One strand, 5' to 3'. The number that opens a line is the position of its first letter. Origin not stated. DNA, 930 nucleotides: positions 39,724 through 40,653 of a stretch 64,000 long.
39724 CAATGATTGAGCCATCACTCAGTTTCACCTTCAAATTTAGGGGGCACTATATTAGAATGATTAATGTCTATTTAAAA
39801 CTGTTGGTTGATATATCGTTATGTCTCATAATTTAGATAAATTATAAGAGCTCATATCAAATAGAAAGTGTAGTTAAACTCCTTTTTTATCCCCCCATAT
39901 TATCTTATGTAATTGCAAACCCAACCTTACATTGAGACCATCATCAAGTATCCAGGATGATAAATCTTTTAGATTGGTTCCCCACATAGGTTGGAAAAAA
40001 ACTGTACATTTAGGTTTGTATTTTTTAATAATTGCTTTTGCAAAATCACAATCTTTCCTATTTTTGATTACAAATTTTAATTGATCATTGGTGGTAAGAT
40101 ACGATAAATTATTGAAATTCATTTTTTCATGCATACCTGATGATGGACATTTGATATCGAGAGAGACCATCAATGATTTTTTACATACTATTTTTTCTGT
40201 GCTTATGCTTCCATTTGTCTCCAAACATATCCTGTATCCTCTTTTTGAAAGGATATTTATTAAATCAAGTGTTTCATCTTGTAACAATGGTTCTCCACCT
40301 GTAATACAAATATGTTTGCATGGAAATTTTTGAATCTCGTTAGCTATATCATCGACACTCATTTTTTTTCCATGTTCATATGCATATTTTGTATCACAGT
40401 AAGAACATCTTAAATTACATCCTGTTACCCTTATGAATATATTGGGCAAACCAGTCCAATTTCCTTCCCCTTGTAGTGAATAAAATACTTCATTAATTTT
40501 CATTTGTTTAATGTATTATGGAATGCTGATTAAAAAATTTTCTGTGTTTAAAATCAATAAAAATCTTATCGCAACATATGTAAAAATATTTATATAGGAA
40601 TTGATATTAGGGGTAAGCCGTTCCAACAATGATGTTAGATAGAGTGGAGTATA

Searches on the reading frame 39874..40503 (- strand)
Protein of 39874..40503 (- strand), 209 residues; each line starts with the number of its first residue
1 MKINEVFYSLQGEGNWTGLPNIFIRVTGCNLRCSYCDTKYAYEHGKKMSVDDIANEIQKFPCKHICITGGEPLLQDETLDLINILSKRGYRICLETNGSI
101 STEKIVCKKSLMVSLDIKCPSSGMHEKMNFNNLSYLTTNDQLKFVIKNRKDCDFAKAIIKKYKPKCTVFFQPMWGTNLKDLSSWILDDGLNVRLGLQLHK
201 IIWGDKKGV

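Call 13: search_protein_families(library=pfam, proteins=[window:39874-40503:-], max_evalue=0.001)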
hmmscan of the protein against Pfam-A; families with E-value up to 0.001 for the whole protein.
window:39874-40503:- (209 aa): 2 families
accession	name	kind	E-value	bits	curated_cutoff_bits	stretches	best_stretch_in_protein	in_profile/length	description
PF04055.27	Radical_SAM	-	4.6e-18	66.4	29.5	1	26-105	4-93/166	Radical SAM superfamily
PF13353.11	Fer4_12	-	1.8e-06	28.8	22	1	22-117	8-111/137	4Fe-4S single cluster domain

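Call 64: search_protein_families(library=ncbifam, proteins=[window:39874-40503:-], max_evalue=0.00001)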
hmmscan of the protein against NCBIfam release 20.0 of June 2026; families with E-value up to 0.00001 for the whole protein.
window:39874-40503:- (209 aa): 32 families (the best 25 are shown)
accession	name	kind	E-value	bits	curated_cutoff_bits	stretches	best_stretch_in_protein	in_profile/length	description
TIGR04349.1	rSAM_QueE_gams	hypoth_equivalog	6.3e-70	235.1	300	1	1-208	1-209/210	7-carboxy-7-deazaguanine synthase QueE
TIGR03963.1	rSAM_QueE_Clost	equivalog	8.5e-59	198.9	260.1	1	1-209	1-219/219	putative 7-carboxy-7-deazaguanine synthase QueE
TIGR03365.1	Bsubt_queE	equivalog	3.2e-32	112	206.1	1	2-208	4-237/238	7-carboxy-7-deazaguanine synthase QueE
TIGR04322.1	rSAM_QueE_Ecoli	equivalog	2.5e-26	92.5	200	2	7-51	1-45/215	7-carboxy-7-deazaguanine synthase QueE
TIGR04508.1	queE_Cx14CxxC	equivalog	4.3e-18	65.9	240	1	2-105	2-124/208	7-carboxy-7-deazaguanine synthase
TIGR02495.1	NrdG2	equivalog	1.8e-17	63.3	131.15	1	16-128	13-132/193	anaerobic ribonucleoside-triphosphate reductase activating protein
TIGR02493.1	PFLA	equivalog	1.7e-12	47.3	231.75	1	24-132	20-141/235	pyruvate formate-lyase-activating protein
TIGR02666.1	moaA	equivalog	1.1e-11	44.4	284.05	1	28-100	19-102/336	GTP 3',8-cyclase MoaA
TIGR04317.1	W_rSAM_matur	equivalog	1.5e-11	44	380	1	22-149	6-140/349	tungsten cofactor oxidoreductase radical SAM maturase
NF050035.1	rSAM_WgK_link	exception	2.2e-10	40.1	650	1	27-117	16-111/367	radical SAM/SPASM peptide maturase WgkB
TIGR02668.1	moaA_archaeal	equivalog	2.2e-10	40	325.25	1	27-101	17-97/303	GTP 3',8-cyclase MoaA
NF001199.0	PRK00164.2-1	equivalog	4.4e-10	39.2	231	1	27-100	19-98/308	GTP 3',8-cyclase MoaA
NF008356.0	PRK11145.1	equivalog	6.5e-10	38.7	375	1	24-150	25-162/246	pyruvate formate lyase 1-activating protein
TIGR04054.1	rSAM_NirJ1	equivalog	2.9e-09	36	650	1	24-107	41-128/387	putative heme d1 biosynthesis radical SAM protein NirJ1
TIGR04251.1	SCM_rSAM_ScmF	equivalog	3.8e-09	36.4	400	1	23-129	8-125/353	SynChlorMet cassette radical SAM/SPASM protein ScmF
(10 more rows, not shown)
